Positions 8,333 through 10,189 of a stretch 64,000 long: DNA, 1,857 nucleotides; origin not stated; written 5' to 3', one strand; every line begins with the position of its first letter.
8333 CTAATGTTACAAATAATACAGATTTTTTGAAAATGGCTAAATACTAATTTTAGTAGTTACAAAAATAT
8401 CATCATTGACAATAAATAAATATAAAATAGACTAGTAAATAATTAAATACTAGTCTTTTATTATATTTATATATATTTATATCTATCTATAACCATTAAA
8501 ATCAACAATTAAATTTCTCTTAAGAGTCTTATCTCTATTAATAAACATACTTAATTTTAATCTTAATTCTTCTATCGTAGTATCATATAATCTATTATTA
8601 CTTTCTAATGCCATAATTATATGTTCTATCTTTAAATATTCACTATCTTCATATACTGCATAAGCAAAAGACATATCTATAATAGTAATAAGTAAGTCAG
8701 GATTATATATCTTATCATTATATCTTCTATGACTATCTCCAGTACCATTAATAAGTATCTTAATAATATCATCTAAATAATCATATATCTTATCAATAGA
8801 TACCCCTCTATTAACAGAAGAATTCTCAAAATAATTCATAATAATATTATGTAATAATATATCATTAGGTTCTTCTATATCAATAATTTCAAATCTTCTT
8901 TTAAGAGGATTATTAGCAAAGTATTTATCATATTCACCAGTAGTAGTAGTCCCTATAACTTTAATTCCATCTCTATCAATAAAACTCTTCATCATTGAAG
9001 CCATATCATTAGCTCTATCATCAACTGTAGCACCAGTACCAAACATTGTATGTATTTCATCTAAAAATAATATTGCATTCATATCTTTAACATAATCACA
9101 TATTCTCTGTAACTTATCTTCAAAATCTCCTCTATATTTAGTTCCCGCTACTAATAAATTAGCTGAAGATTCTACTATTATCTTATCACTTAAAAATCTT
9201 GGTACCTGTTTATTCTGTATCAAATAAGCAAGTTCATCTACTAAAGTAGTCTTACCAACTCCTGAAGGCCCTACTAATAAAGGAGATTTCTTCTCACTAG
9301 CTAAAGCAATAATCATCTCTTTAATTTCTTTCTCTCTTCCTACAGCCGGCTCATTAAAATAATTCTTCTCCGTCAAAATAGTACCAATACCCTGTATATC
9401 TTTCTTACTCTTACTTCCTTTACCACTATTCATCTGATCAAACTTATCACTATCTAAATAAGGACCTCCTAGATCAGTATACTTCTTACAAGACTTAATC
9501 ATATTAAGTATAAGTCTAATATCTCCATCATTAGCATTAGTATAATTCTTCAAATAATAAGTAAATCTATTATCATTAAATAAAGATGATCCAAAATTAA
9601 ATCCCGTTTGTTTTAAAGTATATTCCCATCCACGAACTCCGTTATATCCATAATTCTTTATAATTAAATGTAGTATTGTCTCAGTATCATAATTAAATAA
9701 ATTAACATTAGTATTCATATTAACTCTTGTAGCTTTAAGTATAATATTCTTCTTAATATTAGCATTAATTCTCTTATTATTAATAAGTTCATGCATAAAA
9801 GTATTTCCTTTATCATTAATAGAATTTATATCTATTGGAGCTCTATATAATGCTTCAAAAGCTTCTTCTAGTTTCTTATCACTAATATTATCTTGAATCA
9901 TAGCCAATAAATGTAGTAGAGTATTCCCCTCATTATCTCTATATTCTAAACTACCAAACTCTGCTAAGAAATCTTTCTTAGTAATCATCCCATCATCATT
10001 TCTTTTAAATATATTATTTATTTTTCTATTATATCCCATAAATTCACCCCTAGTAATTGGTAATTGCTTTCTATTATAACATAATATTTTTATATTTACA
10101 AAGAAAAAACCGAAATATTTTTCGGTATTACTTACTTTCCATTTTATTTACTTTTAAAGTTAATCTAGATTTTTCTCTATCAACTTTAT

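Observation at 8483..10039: Unusual architecture: ankyrin repeats fused to a single ClpA/ClpB-D1-like AAA+ module, lacking Clp N-domain, D2 and middle domain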

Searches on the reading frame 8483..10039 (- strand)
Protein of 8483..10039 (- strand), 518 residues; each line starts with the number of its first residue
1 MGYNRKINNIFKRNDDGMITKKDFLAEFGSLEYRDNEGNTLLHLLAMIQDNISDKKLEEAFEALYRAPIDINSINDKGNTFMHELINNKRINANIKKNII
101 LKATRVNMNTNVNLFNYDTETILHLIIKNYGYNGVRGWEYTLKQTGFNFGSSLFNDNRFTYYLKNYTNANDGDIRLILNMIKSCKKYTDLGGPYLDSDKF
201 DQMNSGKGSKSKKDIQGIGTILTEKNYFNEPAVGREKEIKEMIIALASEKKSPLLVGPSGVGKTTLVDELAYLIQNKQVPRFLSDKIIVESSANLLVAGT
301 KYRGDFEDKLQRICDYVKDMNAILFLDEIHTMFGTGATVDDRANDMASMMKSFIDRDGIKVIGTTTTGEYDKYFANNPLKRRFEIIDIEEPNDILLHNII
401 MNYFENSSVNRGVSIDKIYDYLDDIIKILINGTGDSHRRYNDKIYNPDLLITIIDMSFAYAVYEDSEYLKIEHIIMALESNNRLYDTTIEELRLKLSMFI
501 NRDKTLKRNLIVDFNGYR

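Call 3: search_protein_families(library=pfam, proteins=[window:8483-10039:-], max_evalue=1)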
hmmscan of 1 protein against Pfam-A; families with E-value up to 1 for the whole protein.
window:8483-10039:- (518 aa): 33 families (the best 25 are shown)
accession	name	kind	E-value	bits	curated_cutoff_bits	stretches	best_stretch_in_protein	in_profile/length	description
PF00004.35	AAA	-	1.6e-14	54.9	21.2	1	254-385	2-125/131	ATPase family associated with various cellular activities (AAA)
PF13401.12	AAA_22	-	2.9e-06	28.1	27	1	249-362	4-119/130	AAA domain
PF13191.12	AAA_16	-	6.2e-06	27.3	32.6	1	233-286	3-59/167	AAA ATPase domain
PF07728.20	AAA_5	-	1.5e-05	25.5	22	1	254-279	3-28/139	AAA domain (dynein-related subfamily)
PF13173.12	AAA_14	-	3.1e-05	24.4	27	1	254-364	6-96/129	AAA domain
PF01637.24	ATPase_2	-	0.00016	22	33.2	1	234-277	3-47/225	ATPase domain predominantly from Archaea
PF13555.12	AAA_29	-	0.0002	21.5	27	1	252-278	24-50/61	P-loop containing region of AAA domain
PF05621.17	TniB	-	0.00072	19.5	22.4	1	300-389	98-185/189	Bacterial TniB protein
PF07724.20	AAA_2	-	0.0017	18.9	27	1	251-329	4-84/166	AAA domain (Cdc48 subfamily)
PF03193.22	RsgA_GTPase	-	0.0024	18.2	30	1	238-271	96-127/174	RsgA GTPase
PF25201.1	nSTAND6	-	0.0028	18.1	27.7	1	234-272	3-40/148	Novel STAND NTPase 6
PF20703.3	nSTAND1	-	0.0029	17.7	27.1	1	234-373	18-167/379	Novel STAND NTPase 1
PF13481.12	AAA_25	-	0.004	17.2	27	1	248-345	31-130/195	AAA domain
PF12775.13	AAA_7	-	0.0041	17.1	25.8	1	242-277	25-61/181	P-loop containing dynein motor region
PF20720.3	nSTAND3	-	0.0072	16.5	27.2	1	247-278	14-45/155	Novel STAND NTPase 3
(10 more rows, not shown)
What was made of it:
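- Checked: Pfam AAA covers residues 254-385, E=1.6e-14 (call 3).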

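Call 4: search_protein_families(library=ncbifam, proteins=[window:8483-10039:-], max_evalue=1)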
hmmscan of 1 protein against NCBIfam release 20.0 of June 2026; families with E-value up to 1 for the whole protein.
window:8483-10039:- (518 aa): 35 families (the best 25 are shown)
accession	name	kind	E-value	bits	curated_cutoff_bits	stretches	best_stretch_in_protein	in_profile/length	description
TIGR02639.1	ClpA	equivalog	9.4e-46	156.3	993.15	1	201-401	156-358/734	ATP-dependent Clp protease ATP-binding subunit ClpA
NF008263.0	PRK11034.1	equivalog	2.9e-38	131.3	1350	1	200-393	154-351/758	ATP-dependent Clp protease ATP-binding subunit ClpA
TIGR03346.1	chaperone_ClpB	equivalog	5.4e-37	127.6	1232.1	1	230-394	173-339/853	ATP-dependent chaperone ClpB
TIGR03345.1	VI_ClpV1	equivalog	1.8e-36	125.8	884.95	1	208-415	163-374/852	type VI secretion system ATPase TssH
NF033606.1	heat_AAA_ClpK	exception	2.5e-33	115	1900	1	230-393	282-449/949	heat shock survival AAA family ATPase ClpK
NF033607.0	disagg_AAA_ClpG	exception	4.3e-33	114.3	1900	1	230-392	261-427/932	AAA family protein disaggregase ClpG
NF008118.0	PRK10865.1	equivalog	2.6e-30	105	1417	1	230-392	178-342/857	ATP-dependent chaperone ClpB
TIGR03922.1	T7SS_EccA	equivalog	9.2e-07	27.8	466.65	1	242-384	304-443/557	type VII secretion AAA-ATPase EccA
NF008457.0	PRK11331.1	equivalog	0.00071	18.4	637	1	241-281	185-225/459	5-methylcytosine-specific restriction enzyme subunit McrB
NF006616.1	PRK09183.1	subfamily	0.0013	18.1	300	1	232-330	80-172/253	IS21-like element helper ATPase IstB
NF003229.0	PRK04195.1-5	equivalog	0.0013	17.5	280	1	248-274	42-68/413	replication factor C large subunit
NF008053.0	PRK10787.1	equivalog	0.003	15.7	891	1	207-333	305-429/784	endopeptidase La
NF040586.1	FxSxx_TPR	equivalog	0.0041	15.6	300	1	233-272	9-47/830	FxSxx-COOH system tetratricopeptide repeat protein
TIGR02928.1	TIGR02928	subfamily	0.0066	15.4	181.3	1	224-276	9-66/366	orc1/cdc6 family replication initiation protein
TIGR03499.1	FlhF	equivalog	0.01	15.8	174.15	1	244-271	192-219/286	flagellar biosynthesis GTPase FlhF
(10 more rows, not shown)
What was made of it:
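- On Class I Clp/Hsp100 (ClpA, ClpB, ClpC, ClpE, ClpL, ClpV): ClpA 156 bits against a cut-off of 993; ClpB 128 against 1232; ClpV 126 against 885 (call 4).
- Checked: ClpB and ClpV models also match through their D1 (call 4).
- Tried and rejected: I rejected it because the module is unambiguously Clp D1 (call 4).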

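Call 5: search_solved_structures(query=window:8483-10039:-, max_evalue=0.01, show_alignments=2)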
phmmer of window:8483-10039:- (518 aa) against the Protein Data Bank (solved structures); distinct sequences matched with E-value up to 0.01: 48.
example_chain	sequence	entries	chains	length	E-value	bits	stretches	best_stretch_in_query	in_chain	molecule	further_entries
1ksf_X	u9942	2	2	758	2e-37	132.2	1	191-392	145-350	ATP-DEPENDENT CLP PROTEASE ATP-BINDING SUBUNIT CLPA | ClpA protein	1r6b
6w1z_A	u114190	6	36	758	2.6e-37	131.8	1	191-392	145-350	ATP-dependent Clp protease ATP-binding subunit ClpA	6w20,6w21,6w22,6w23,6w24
7uiv_A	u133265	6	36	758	4.3e-37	131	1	192-392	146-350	ATP-dependent Clp protease ATP-binding subunit ClpA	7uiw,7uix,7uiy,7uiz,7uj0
6uqe_A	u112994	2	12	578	3e-35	125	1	230-392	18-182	ATP-dependent Clp protease ATP-binding subunit ClpA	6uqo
3j3s_A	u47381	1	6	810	5.8e-35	124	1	225-415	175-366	Negative regulator of genetic competence ClpC/MecB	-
3j3t_A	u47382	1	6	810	2e-34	122.2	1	225-415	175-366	Negative regulator of genetic competence ClpC/MecB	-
3j3r_A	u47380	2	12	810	3.9e-34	121.3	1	225-415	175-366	Negative regulator of genetic competence ClpC/MecB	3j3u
7abr_A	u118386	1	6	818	4e-34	121.3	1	225-415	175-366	Negative regulator of genetic competence ClpC/MecB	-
6em9_A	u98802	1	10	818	1.8e-33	119.2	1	178-398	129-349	ATP-dependent Clp protease ATP-binding subunit ClpC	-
6em8_A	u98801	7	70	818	1.8e-33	119.2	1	178-398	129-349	ATP-dependent Clp protease ATP-binding subunit ClpC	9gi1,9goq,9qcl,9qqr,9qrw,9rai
9if4_A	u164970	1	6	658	2.5e-32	115.3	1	230-393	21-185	ATP-dependent Clp protease ATP-binding subunit ClpC1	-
6emw_E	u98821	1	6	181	2.5e-32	115.3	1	225-391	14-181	ATP-dependent Clp protease ATP-binding subunit ClpC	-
8a8u_A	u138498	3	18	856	3.9e-32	114.7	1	230-393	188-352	ATP-dependent Clp protease ATP-binding subunit ClpC1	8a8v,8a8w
8xon_S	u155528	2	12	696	5.5e-32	114.2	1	229-392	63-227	NDP-hexose 4-ketoreductase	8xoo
6dju_A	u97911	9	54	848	5.8e-32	114.1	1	229-415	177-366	Chaperone protein ClpB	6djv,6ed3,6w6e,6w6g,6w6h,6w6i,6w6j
9lur_A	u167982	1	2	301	0.0066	18.3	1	235-395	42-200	ESX-1 secretion system protein EccA1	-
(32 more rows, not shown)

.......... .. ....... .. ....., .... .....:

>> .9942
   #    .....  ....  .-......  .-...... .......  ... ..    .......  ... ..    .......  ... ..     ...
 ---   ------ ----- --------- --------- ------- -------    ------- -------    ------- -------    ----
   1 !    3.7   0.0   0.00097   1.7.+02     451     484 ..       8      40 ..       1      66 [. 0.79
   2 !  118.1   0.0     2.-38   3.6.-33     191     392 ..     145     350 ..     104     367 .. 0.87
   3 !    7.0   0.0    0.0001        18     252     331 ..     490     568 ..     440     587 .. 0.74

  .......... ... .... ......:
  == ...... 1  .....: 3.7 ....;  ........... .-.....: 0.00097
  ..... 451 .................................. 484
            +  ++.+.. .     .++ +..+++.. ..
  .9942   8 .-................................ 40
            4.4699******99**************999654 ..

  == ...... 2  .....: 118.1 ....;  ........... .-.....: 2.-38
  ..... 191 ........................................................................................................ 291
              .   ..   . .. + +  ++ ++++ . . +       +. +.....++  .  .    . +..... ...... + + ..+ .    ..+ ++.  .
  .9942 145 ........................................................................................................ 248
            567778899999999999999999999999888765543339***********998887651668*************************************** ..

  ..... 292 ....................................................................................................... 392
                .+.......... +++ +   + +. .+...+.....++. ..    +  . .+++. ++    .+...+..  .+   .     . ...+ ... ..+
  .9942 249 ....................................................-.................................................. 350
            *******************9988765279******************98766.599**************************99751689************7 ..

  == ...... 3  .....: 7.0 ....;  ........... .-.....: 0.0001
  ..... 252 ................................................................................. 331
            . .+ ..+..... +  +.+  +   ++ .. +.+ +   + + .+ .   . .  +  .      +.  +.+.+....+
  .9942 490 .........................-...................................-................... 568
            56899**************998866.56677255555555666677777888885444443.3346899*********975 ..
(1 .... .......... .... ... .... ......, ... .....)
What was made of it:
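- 8891..8899 (-): RRF, residues 381-383: arginine-finger pair acting across subunits. It aligns to ClpA ...ARRFQ (call 5).
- On Class I Clp/Hsp100 (ClpA, ClpB, ClpC, ClpE, ClpL, ClpV): ClpA D2 scores 7 bits (call 5).
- On Skd3 / CLPB: All strong matches are to D1 (calls 4, 5).
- Closest known: Single-ring classic-clade AAA+ remodellers with an N-terminal repeat or adaptor domain. Same: There is a weak EccA match: NCBIfam E=9e-7, PDB 9lur E=0.007 (calls 4, 5).
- The AAA+ module is most similar to D1 of two-ring Clp proteins (calls 4, 5). The pore loop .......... is identical to that of ClpA (call 5) and is conserved.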

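Call 7: find_homologous_proteins(query=window:8483-10039:-, max_evalue=0.001)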
Query window:8483-10039:- (518 aa): 1855 proteins with E <= 0.001 among 8000 candidates; the best 120 are listed.
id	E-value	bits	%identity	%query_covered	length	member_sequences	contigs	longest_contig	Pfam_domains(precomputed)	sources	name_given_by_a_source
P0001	0.0e+0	1087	95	100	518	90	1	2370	PF00004.36,PF13401.13,PF07728.21,PF13191.13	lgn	-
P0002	5.9e-282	954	81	100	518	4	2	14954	PF13173.13,PF00004.36,PF13401.13,PF07728.21,PF05621.18,PF13191.13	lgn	-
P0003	4.7e-126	439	48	93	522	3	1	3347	PF00004.36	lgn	-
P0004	1.1e-124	435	49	88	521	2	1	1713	PF00004.36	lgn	-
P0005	7.1e-124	432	47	93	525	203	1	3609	PF00004.36,PF05621.18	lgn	-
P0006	2.1e-105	371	42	99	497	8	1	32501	PF12775.14,PF00004.36,PF20703.4,PF20720.4,PF13191.13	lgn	-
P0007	6.9e-102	360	39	98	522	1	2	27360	PF13173.13,PF12775.14,PF00004.36,PF01637.25,PF07728.21,PF05621.18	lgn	-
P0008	4.2e-90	321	39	99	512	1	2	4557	PF00004.36,PF07728.21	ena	-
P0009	1.7e-89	319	41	96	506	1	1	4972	PF00004.36,PF13637.13,PF20703.4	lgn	-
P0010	1.7e-89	319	38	99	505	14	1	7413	PF13173.13,PF12775.14,PF12796.14,PF00004.36,PF13637.13,PF13401.13,PF20703.4,PF05621.18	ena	-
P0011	1.5e-88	316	41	96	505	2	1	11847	PF00004.36,PF20703.4,PF07728.21,PF05621.18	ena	-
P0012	8.1e-88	313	40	96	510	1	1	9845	PF13173.13,PF13857.13,PF12796.14,PF00004.36,PF13401.13,PF05621.18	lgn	-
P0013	7.9e-87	310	36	95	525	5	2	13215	PF12775.14,PF00004.36,PF07728.21,PF05621.18,PF20720.4,PF13191.13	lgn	-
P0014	5.5e-86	307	41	91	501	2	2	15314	PF00004.36,PF20703.4,PF05621.18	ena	-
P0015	3.6e-84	301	42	90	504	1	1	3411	PF13173.13,PF12775.14,PF00004.36,PF07728.21,PF05621.18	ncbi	-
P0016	8.0e-84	300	38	99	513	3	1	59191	PF12796.14,PF00004.36,PF13637.13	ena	-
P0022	1.2e-80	290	37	94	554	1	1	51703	PF00004.36,PF13401.13,PF23569.2,PF20703.4,PF07728.21,PF05621.18,PF13191.13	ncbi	-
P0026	5.0e-77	278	46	57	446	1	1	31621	PF13173.13,PF12775.14,PF00004.36,PF13401.13,PF23569.2,PF20703.4,PF01637.25,PF07728.21,PF05621.18,PF20720.4,PF13191.13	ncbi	-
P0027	7.2e-77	277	35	100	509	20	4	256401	PF00004.36,PF20703.4,PF05621.18,PF13191.13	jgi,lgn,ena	-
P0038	3.3e-76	275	44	60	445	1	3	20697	PF13173.13,PF12775.14,PF00004.36,PF13401.13,PF23569.2,PF20703.4,PF01637.25,PF07728.21,PF05621.18,PF13191.13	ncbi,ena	-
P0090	5.6e-68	248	49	52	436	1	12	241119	PF13173.13,PF12775.14,PF00004.36,PF23569.2,PF07728.21,PF05621.18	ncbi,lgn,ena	-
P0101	8.5e-63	231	34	94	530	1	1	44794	PF12796.14,PF00004.36,PF05621.18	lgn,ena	-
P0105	8.4e-45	171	35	54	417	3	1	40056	PF00004.36,PF23569.2,PF05621.18,PF13191.13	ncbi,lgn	ncbi:MAG: AAA family ATPase [Bacilli bacterium]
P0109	1.2e-38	151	33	54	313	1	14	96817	PF00004.36,PF07728.21,PF05621.18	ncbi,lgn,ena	-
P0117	1.7e-36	144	41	50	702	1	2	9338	PF02861.26,PF20030.6,PF00004.36,PF13401.13,PF23569.2,PF17871.8,PF05673.20,PF07728.21,PF13191.13,PF00158.33,PF07724.21,PF12775.14,PF05621.18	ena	-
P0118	3.5e-36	143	42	34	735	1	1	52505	PF13173.13,PF02861.26,PF00004.36,PF13401.13,PF17871.8,PF05496.19,PF07728.21,PF13191.13,PF00158.33,PF07724.21,PF12775.14,PF05729.19,PF05621.18,PF10431.16,PF20720.4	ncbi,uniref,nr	ncbi:AAA family ATPase [Helicobacter cetorum]|uniref:AAA family ATPase n=1 Tax=Helicobacter cetorum 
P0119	4.2e-36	143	39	47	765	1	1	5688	PF13173.13,PF02861.26,PF00004.36,PF13401.13,PF23569.2,PF17871.8,PF05496.19,PF07728.21,PF13191.13,PF06414.19,PF13479.13,PF00158.33,PF07724.21,PF12775.14,PF05729.19,PF05621.18,PF01078.28,PF10431.16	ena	-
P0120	4.6e-36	143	38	47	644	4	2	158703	PF13173.13,PF02861.26,PF08477.20,PF00004.36,PF13401.13,PF23569.2,PF17871.8,PF01637.25,PF07728.21,PF13191.13,PF07724.21,PF12775.14,PF05621.18,PF20720.4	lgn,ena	-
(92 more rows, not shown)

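Call 9: search_protein_families(library=padloc, proteins=[window:8483-10039:-], max_evalue=0.01)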
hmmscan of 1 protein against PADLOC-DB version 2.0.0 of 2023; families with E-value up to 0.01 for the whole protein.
window:8483-10039:- (518 aa): 4 families
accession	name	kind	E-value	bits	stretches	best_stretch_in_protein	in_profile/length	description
PDLC04232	IetA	-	2.2e-06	25.3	1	251-332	117-186/330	-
PDLC04140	mad8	-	7.2e-05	20.4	1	254-376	31-129/314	mads_8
PDLC04135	mad3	-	0.00085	17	1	255-303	27-83/374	mads_3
PDLC02196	IetA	-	0.0024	15.4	1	247-329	119-189/374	-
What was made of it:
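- On Known anti-phage defence systems (PADLOC): Only partial P-loop hits, best IetA E=2e-6 over residues 251-332 (call 9).
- Weak PADLOC hits: IetA E=2e-6, mad8 E=7e-5 (call 9).
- Tried and rejected: Defence (call 9).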

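Call 10: search_protein_families(library=phrogs, proteins=[window:8483-10039:-], max_evalue=0.01)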
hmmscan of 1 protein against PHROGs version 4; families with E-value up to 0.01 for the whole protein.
window:8483-10039:- (518 aa): 10 families
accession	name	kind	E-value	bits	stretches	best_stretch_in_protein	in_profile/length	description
phrog_4871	-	other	1.8e-54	186.4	1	146-465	111-419/764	ATP-dependent protease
phrog_3757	-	unknown function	1.7e-07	32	1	235-426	111-292/367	-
phrog_6841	-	unknown function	2.1e-07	31.1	1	233-285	37-91/470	-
phrog_19600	-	other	1.2e-06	28.6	1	225-286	57-117/447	ATPase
phrog_10401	-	other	1.6e-06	28.1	1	239-335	449-533/667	ATPase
phrog_168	-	DNA, RNA and nucleotide metabolism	1.1e-05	26.3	1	240-427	33-194/314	clamp loader of DNA polymerase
phrog_4339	-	unknown function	5.9e-05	23.4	0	252-274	53-75/552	-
phrog_1297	-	other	0.0015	18.7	1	237-286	12-61/356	ATPase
phrog_296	-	integration and excision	0.0016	18.2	1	234-330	302-398/626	DNA transposition protein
phrog_2107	-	other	0.0071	17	0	254-278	7-31/201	thymidylate kinase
